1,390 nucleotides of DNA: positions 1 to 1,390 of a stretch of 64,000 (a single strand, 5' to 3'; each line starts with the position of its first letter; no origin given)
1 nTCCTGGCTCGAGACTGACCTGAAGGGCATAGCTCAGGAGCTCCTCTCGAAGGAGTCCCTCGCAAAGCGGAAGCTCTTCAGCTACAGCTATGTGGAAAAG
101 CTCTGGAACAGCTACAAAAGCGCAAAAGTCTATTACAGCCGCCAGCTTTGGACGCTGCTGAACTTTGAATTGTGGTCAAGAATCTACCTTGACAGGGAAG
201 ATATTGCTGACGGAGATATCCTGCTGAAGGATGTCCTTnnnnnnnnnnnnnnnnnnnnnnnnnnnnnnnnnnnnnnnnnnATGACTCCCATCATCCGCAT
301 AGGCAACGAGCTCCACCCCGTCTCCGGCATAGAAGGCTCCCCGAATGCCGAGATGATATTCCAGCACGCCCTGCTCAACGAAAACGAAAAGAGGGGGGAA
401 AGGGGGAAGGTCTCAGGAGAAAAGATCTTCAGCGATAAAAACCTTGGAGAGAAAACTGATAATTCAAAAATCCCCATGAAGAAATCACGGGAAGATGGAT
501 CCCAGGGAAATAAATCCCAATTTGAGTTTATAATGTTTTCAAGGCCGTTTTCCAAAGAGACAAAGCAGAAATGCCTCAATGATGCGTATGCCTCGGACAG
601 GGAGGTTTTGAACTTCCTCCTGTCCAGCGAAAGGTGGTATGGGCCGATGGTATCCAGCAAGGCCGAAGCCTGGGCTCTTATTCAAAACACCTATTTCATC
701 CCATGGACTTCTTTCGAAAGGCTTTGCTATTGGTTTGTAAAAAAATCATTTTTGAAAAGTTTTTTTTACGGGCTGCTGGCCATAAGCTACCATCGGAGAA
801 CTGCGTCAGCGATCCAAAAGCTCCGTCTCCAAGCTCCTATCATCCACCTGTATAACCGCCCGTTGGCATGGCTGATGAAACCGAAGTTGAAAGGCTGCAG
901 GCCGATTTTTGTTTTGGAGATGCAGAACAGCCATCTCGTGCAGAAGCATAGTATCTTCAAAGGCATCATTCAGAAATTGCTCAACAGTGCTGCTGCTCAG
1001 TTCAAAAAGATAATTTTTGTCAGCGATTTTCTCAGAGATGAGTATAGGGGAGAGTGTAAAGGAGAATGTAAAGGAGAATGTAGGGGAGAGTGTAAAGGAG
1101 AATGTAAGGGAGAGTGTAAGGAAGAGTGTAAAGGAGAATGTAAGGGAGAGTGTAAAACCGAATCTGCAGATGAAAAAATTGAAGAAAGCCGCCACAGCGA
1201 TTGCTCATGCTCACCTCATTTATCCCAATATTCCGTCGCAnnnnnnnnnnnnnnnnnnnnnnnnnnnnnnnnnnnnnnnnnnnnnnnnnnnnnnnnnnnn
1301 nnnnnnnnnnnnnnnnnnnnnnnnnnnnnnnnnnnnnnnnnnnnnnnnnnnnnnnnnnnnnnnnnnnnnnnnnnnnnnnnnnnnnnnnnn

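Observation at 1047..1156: (Gly-Glu-Cys-Lys)n tandem repeat inserted in a GT4 glycosyltransferase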

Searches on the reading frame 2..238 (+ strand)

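Call 5: search_protein_families(library=pfam, proteins=[window:2-238:+], max_evalue=0.01)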
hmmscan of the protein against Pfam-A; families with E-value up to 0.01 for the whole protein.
window:2-238:+ (79 aa): 1 family
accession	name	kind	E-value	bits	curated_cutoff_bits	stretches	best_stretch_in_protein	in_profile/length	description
PF00733.27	Asn_synthase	-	6.1e-08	33.1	21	1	2-59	295-353/354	Asparagine synthase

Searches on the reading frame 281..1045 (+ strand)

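Call 70: search_protein_families(library=pfam, proteins=[window:281-1045:+], max_evalue=10)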
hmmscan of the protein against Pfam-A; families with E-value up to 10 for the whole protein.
window:281-1045:+ (255 aa): 1 family
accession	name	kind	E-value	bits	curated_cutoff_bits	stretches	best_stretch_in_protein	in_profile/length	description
PF13439.12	Glyco_transf_4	-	0.16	12.4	28.5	1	163-254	53-147/170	Glycosyltransferase Family 4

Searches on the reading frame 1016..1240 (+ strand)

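Call 71: search_protein_families(library=ncbifam, proteins=[window:1016-1240:+, window:1046-1231:+], max_evalue=10)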
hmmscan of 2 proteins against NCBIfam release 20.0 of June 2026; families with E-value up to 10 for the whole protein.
window:1016-1240:+ (75 aa): 3 families
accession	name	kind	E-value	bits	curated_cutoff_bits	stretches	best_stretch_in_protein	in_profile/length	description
TIGR04114.1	tSAM_targ_Cxxx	repeat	0.0014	19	20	0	18-34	2-18/18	Cys-rich repeat-containing protein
TIGR04117.1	Syntroph_Cxxx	paralog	0.1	12.7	50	1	14-46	66-97/98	Cys-Xaa-Xaa-Xaa repeat radical SAM target protein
TIGR00927.1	2A1904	subfamily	0.45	8.1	710.1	1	16-55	890-929/1209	K+-dependent Na+/Ca+ exchanger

seq(62 aa): 3 families
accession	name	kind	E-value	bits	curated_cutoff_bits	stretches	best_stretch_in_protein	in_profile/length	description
TIGR04114.1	tSAM_targ_Cxxx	repeat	0.00068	20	20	0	8-24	2-18/18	Cys-rich repeat-containing protein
TIGR04117.1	Syntroph_Cxxx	paralog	0.091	12.9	50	1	4-36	66-97/98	Cys-Xaa-Xaa-Xaa repeat radical SAM target protein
TIGR00927.1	2A1904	subfamily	1.2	6.7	710.1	1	7-46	891-930/1209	K+-dependent Na+/Ca+ exchanger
